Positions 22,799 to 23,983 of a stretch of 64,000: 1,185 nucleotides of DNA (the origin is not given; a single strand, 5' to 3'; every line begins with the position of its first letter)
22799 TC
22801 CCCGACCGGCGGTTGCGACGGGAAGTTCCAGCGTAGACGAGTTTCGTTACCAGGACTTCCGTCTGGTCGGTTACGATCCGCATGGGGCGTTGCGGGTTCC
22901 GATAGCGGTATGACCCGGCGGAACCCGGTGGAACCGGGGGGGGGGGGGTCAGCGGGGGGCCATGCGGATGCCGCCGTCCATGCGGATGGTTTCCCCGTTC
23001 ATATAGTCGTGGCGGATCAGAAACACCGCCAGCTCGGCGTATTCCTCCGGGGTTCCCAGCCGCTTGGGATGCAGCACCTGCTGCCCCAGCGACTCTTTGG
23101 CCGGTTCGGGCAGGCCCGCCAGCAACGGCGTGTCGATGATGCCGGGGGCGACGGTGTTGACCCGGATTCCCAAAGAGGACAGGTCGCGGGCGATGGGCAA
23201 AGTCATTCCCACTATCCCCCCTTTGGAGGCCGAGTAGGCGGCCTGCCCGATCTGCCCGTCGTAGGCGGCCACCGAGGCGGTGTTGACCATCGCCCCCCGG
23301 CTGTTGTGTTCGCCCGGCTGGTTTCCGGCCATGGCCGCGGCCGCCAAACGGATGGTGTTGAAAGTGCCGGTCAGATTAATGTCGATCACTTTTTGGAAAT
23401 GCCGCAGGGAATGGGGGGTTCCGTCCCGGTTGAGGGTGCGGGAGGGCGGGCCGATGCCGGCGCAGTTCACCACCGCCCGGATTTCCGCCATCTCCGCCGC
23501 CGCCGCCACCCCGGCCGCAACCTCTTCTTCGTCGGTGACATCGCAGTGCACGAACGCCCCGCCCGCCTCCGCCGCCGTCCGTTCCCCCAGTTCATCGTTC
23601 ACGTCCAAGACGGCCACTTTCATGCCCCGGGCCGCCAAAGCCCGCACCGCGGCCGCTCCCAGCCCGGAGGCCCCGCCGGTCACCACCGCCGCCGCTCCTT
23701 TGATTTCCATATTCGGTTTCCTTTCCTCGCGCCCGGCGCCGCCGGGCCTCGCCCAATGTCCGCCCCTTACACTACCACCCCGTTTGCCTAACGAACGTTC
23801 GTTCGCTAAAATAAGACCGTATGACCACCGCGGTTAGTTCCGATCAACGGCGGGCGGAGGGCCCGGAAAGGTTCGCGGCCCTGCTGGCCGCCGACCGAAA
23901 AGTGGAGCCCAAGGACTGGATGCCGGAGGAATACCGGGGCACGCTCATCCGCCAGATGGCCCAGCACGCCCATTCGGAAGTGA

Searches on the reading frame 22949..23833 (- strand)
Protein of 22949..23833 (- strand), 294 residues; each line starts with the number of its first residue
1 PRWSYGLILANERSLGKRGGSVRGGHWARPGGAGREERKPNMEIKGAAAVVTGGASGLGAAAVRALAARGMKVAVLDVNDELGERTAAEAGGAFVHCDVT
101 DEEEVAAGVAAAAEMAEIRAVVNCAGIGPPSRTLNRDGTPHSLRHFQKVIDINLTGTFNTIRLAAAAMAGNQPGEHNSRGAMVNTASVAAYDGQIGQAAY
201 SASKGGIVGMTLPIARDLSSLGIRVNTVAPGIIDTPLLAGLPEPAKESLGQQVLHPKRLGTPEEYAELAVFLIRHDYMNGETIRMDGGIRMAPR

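Call 42: search_protein_families(library=pfam, proteins=[window:22949-23833:-], max_evalue=0.01)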
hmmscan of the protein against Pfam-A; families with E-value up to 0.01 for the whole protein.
window:22949-23833:- (294 aa): 10 families
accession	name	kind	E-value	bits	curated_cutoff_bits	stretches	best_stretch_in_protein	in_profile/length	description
PF13561.12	adh_short_C2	-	3.7e-48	164.6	27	1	55-289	3-235/236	Enoyl-(Acyl carrier protein) reductase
PF00106.31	adh_short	-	5.1e-44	150.5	26.6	1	48-241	2-190/195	short chain dehydrogenase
PF01370.27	Epimerase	-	4.1e-07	30.1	20.9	1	50-138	2-85/240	NAD dependent epimerase/dehydratase family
PF08659.16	KR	-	4.3e-06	27.2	22.6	1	48-203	2-152/180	KR domain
PF23441.1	SDR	-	0.00034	20.5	27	1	183-289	147-255/258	SDR-like rossmann domain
PF03486.20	HI0933_like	-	0.0029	17.5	50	1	49-106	4-57/244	HI0933-like protein Rossmann domain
PF00107.32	ADH_zinc_N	-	0.003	18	31.8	1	57-129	1-70/129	Zinc-binding dehydrogenase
PF01073.25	3Beta_HSD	-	0.0053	16.3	22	0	50-126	1-81/280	3-beta hydroxysteroid dehydrogenase/isomerase family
PF02826.25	2-Hacid_dh_C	-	0.0089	15.9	25.1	0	6-87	2-75/178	D-isomer specific 2-hydroxyacid dehydrogenase, NAD binding domain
PF01266.30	DAO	-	0.0098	15.9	27.9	0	85-133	157-209/353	FAD dependent oxidoreductase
